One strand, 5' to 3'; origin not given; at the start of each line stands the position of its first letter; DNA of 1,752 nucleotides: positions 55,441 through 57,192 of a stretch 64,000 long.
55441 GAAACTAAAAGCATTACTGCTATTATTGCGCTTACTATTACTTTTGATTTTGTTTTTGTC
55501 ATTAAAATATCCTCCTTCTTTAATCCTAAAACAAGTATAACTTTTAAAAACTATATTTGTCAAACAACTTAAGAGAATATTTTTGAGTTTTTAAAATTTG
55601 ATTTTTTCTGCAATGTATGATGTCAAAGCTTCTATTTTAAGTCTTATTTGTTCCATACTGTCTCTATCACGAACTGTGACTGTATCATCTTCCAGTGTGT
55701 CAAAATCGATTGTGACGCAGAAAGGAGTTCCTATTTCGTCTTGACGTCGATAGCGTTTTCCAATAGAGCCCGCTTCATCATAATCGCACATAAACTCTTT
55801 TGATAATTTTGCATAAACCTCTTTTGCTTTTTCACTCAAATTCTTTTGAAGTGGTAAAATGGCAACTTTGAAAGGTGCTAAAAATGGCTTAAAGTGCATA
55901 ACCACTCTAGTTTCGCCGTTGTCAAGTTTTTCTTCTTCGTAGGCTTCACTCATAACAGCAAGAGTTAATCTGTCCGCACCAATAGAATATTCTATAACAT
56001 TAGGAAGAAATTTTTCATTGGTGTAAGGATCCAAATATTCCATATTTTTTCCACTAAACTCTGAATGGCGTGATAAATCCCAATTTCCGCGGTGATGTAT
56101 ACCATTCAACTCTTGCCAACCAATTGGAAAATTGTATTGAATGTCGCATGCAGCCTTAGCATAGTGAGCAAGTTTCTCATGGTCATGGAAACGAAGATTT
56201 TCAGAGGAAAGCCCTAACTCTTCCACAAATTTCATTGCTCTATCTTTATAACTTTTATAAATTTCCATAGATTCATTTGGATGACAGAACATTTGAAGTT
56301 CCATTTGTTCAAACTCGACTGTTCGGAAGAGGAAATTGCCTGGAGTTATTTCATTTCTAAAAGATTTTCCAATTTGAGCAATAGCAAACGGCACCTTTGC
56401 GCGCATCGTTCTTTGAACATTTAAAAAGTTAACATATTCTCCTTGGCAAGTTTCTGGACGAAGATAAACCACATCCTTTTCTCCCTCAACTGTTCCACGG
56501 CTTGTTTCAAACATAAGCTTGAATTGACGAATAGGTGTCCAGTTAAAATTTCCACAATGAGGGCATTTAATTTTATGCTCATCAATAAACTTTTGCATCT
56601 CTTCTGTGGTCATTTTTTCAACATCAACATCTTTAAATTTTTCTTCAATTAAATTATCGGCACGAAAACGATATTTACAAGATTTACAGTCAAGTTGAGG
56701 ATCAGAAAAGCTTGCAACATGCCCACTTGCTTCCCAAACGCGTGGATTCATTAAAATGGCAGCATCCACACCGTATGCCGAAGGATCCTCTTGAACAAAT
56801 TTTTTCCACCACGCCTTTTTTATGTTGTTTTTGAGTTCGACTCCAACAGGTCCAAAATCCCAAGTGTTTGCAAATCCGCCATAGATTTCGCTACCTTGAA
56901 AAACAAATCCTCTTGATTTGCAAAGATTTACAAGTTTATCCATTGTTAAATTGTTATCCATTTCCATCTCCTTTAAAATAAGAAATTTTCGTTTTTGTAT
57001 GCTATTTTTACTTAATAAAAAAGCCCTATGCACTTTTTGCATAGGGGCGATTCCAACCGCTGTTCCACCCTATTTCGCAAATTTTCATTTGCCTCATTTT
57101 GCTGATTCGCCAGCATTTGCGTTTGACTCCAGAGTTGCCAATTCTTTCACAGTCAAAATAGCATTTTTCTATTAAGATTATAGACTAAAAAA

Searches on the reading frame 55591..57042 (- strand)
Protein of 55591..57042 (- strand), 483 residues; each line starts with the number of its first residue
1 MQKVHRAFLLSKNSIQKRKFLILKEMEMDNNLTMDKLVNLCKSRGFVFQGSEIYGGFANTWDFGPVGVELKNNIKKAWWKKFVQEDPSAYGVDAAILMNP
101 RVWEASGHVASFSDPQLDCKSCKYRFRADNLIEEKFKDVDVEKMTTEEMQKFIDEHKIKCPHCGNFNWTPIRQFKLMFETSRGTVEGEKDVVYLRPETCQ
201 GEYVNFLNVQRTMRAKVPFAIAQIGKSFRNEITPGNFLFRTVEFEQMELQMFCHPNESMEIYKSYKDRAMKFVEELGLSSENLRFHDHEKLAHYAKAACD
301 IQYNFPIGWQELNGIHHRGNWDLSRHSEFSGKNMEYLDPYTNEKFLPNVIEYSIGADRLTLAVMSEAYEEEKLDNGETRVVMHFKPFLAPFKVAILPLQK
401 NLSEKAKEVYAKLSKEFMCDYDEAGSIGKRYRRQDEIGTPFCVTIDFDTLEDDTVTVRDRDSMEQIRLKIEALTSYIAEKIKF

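Call 9: search_protein_families(library=pfam, proteins=[window:55591-57042:-], max_evalue=0.001)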
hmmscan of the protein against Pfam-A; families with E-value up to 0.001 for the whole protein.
window:55591-57042:- (483 aa): 2 families
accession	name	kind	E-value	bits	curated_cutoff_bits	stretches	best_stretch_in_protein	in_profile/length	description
PF03129.25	HGTP_anticodon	-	4.8e-25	88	21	1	392-479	1-93/94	Anticodon binding domain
PF00587.30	tRNA-synt_2b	-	1.1e-11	45.5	29.3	1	188-365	6-177/179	tRNA synthetase class II core domain (G, H, P, S and T)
